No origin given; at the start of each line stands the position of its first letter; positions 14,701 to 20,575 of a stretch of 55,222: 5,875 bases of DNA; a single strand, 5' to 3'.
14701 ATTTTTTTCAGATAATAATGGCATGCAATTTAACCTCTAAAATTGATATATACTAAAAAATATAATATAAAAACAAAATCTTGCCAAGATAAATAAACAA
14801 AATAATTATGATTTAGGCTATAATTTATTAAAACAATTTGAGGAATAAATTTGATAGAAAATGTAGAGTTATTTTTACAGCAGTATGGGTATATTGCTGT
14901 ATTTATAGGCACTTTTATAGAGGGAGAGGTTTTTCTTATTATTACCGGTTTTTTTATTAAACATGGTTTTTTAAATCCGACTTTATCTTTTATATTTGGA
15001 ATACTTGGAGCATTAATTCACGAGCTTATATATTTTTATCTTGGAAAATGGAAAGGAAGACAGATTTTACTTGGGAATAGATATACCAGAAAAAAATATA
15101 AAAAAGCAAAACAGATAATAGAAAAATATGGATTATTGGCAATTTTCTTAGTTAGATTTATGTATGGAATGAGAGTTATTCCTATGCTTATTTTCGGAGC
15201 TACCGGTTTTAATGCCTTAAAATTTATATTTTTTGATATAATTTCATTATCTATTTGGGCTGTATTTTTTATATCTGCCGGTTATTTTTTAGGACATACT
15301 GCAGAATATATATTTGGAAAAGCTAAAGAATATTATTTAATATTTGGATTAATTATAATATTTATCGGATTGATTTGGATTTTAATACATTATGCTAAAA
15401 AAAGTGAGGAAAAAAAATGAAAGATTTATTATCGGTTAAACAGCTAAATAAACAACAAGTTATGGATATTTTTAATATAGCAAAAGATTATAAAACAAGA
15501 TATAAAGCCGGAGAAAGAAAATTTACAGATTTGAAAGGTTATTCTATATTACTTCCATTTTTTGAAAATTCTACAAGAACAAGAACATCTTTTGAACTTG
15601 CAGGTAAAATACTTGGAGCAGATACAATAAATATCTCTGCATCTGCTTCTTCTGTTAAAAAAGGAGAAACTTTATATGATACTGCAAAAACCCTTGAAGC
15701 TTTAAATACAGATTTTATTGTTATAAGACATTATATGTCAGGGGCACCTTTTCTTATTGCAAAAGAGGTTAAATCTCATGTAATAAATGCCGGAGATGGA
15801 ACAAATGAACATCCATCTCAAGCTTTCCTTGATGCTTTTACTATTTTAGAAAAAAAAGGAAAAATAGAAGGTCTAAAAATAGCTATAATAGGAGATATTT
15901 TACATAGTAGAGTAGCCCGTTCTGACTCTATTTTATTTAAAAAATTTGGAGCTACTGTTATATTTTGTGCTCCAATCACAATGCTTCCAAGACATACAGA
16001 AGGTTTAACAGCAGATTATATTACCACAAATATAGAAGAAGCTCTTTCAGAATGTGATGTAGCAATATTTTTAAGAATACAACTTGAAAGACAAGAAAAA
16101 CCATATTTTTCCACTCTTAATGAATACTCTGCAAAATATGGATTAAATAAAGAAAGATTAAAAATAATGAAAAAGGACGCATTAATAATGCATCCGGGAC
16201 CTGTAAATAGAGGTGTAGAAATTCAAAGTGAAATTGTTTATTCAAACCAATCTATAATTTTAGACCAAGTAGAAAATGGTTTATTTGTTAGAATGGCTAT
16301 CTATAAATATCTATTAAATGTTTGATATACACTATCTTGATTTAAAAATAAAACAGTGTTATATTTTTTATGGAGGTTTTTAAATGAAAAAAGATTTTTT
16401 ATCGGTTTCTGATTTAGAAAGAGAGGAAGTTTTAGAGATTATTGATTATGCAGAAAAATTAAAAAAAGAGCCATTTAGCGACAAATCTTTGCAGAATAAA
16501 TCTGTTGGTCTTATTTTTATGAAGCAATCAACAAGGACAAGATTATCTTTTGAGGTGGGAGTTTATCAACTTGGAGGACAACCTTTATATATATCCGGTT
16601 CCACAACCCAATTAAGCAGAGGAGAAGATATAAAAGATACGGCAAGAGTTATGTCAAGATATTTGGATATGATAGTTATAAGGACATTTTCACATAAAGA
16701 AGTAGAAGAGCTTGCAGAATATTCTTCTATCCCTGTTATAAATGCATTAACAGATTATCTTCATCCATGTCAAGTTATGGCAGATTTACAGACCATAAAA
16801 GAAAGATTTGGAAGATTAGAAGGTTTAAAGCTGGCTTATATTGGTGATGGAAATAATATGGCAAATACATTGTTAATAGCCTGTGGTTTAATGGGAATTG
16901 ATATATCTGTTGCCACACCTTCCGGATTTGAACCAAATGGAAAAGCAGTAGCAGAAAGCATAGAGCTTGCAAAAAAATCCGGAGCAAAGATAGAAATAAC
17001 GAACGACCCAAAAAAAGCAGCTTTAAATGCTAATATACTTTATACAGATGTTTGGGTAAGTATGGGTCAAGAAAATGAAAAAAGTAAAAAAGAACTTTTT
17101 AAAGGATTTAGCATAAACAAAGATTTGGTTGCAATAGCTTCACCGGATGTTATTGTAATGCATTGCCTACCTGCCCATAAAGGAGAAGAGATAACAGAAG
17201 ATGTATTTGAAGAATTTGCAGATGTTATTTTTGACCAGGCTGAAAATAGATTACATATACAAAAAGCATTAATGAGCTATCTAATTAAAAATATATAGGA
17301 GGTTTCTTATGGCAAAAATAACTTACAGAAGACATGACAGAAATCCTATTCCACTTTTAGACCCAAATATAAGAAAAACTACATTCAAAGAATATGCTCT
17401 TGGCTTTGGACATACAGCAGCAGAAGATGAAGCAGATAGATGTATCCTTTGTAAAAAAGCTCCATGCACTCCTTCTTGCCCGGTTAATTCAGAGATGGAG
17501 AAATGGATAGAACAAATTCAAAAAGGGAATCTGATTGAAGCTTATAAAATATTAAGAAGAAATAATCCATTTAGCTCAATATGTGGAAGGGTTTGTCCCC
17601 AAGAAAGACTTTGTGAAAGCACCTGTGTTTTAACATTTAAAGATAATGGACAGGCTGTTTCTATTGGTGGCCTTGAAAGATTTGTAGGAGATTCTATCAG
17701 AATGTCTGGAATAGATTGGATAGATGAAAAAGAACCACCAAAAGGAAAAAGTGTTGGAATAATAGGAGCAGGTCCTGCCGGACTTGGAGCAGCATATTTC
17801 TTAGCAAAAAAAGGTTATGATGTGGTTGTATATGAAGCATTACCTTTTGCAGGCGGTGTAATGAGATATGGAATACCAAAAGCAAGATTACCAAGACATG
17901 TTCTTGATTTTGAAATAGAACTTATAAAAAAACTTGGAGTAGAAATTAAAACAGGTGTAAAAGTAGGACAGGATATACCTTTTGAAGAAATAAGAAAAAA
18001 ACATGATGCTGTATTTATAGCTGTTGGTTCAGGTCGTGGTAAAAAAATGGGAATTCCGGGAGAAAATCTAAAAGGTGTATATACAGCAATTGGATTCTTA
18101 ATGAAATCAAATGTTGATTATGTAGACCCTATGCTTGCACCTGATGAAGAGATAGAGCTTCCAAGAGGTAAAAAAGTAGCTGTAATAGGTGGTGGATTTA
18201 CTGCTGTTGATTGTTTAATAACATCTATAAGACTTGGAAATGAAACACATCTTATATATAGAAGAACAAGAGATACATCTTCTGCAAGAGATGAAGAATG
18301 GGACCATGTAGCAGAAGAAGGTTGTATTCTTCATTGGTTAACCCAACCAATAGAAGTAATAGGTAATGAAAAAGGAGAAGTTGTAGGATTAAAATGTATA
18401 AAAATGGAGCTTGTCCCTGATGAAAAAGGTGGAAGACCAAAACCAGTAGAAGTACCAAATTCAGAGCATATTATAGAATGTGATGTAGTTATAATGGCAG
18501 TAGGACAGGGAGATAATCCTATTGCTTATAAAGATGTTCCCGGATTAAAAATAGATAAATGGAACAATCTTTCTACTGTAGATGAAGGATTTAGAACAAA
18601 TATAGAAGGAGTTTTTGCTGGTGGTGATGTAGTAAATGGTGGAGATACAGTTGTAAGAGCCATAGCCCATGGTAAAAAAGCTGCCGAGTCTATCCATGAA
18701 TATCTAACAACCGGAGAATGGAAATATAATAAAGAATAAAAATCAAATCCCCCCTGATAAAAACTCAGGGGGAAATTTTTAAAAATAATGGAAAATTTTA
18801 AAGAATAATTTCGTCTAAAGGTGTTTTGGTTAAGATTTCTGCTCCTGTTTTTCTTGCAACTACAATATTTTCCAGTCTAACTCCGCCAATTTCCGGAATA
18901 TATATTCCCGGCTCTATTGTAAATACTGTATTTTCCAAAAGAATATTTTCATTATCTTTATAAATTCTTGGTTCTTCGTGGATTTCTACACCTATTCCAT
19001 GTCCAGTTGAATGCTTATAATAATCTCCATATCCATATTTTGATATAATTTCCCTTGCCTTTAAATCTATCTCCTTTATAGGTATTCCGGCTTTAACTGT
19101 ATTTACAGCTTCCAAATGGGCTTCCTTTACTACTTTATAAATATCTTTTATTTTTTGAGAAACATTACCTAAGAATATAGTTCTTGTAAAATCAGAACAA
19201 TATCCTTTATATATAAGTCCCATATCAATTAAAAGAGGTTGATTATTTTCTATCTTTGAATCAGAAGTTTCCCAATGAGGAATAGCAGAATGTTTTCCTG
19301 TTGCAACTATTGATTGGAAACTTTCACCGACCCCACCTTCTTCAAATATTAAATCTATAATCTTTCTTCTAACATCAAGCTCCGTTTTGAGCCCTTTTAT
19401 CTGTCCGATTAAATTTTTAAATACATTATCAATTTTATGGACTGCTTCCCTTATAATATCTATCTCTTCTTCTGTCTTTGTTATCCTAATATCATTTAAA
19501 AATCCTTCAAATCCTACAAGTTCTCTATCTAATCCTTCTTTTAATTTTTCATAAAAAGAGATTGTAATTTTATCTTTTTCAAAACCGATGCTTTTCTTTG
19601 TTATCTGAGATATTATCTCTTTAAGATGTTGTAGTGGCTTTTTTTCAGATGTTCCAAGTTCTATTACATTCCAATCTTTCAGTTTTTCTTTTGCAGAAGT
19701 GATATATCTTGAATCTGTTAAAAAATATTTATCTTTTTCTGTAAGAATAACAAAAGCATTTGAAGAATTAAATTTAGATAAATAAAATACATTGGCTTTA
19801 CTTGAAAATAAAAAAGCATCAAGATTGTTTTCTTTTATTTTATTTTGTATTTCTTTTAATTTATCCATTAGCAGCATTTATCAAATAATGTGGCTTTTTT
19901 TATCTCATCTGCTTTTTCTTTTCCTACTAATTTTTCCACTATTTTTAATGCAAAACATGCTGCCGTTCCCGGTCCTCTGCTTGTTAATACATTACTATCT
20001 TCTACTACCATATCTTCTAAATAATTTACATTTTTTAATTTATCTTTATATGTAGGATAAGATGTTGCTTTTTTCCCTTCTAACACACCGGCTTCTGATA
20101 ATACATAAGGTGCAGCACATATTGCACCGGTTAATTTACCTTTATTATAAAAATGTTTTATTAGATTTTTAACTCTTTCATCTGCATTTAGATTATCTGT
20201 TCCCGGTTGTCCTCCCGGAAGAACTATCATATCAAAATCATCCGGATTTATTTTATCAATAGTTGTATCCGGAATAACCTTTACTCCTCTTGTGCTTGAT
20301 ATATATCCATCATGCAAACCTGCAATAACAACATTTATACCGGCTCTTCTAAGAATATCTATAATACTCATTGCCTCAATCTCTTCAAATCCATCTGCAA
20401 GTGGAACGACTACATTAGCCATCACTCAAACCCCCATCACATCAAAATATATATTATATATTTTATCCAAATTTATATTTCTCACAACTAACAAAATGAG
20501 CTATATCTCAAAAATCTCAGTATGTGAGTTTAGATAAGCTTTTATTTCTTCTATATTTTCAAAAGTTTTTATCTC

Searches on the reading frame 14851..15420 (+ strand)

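Call 55: search_protein_families(library=pfam, proteins=[window:14851-15420:+], max_evalue=0.0001)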
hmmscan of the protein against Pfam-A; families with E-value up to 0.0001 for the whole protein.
window:14851-15420:+ (189 aa): 1 family
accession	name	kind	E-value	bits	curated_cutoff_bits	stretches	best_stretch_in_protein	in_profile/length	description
PF09335.16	VTT_dom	-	2.1e-13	51.3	33.9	1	25-145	3-122/123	VTT domain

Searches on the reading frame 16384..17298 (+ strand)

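Call 52: search_protein_families(library=pfam, proteins=[window:16384-17298:+], max_evalue=0.0001)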
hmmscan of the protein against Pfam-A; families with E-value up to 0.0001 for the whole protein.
window:16384-17298:+ (304 aa): 2 families
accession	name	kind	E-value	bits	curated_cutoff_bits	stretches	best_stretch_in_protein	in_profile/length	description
PF00185.30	OTCace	-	3.6e-55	186.8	29.4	1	146-299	1-156/157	Aspartate/ornithine carbamoyltransferase, Asp/Orn binding domain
PF02729.26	OTCace_N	-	2.1e-51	174.4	29.9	1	3-140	1-148/148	Aspartate/ornithine carbamoyltransferase, carbamoyl-P binding domain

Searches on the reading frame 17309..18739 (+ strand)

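Call 52: search_protein_families(library=pfam, proteins=[window:17309-18739:+], max_evalue=0.0001)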
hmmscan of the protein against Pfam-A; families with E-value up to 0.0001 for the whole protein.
window:17309-18739:+ (476 aa): 9 families
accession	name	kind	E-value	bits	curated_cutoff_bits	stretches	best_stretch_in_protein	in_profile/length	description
PF07992.20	Pyr_redox_2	-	1.3e-36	126.9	26.1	1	148-455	2-291/291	Pyridine nucleotide-disulphide oxidoreductase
PF14691.11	Fer4_20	-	8.3e-36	122.7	25.8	1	22-132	1-110/113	Dihydroprymidine dehydrogenase domain II, 4Fe-4S cluster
PF00070.33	Pyr_redox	-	2.3e-11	44.5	22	1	289-362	1-78/82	Pyridine nucleotide-disulphide oxidoreductase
PF13738.12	Pyr_redox_3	-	8.5e-11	42.1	30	1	281-439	158-305/305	Pyridine nucleotide-disulphide oxidoreductase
PF13450.12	NAD_binding_8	-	1.3e-09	38.6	21.9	1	151-187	1-37/68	NAD(P)-binding Rossmann-like domain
PF12831.13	FAD_oxidored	-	2.5e-06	27.5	27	0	149-189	2-42/416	FAD dependent oxidoreductase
PF01266.30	DAO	-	2.9e-06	27.5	27.9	1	149-182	2-35/353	FAD dependent oxidoreductase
PF01946.23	Thi4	-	3.5e-05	23.6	26.2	1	149-184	20-57/235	Thi4 family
PF01134.28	GIDA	-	3.8e-05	23.4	22.1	0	149-175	2-28/391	Glucose inhibited division protein A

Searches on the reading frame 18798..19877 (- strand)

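Call 52: search_protein_families(library=pfam, proteins=[window:18798-19877:-], max_evalue=0.0001)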
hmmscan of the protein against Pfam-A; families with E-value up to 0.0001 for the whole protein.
window:18798-19877:- (359 aa): 2 families
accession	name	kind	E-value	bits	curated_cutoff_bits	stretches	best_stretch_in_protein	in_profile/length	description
PF00557.29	Peptidase_M24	-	7.2e-62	209.3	23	1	141-341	2-206/208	Metallopeptidase family M24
PF01321.24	Creatinase_N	-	3.8e-24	86.1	22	1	7-132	2-127/128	Creatinase/Prolidase N-terminal domain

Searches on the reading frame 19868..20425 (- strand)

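Call 52: search_protein_families(library=pfam, proteins=[window:19868-20425:-], max_evalue=0.0001)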
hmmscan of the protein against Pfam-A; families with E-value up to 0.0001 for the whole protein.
window:19868-20425:- (185 aa): 1 family
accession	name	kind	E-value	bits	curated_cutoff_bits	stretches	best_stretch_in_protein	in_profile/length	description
PF01965.30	DJ-1_PfpI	-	1.6e-54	184.6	26.6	1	4-164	2-164/165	DJ-1/PfpI family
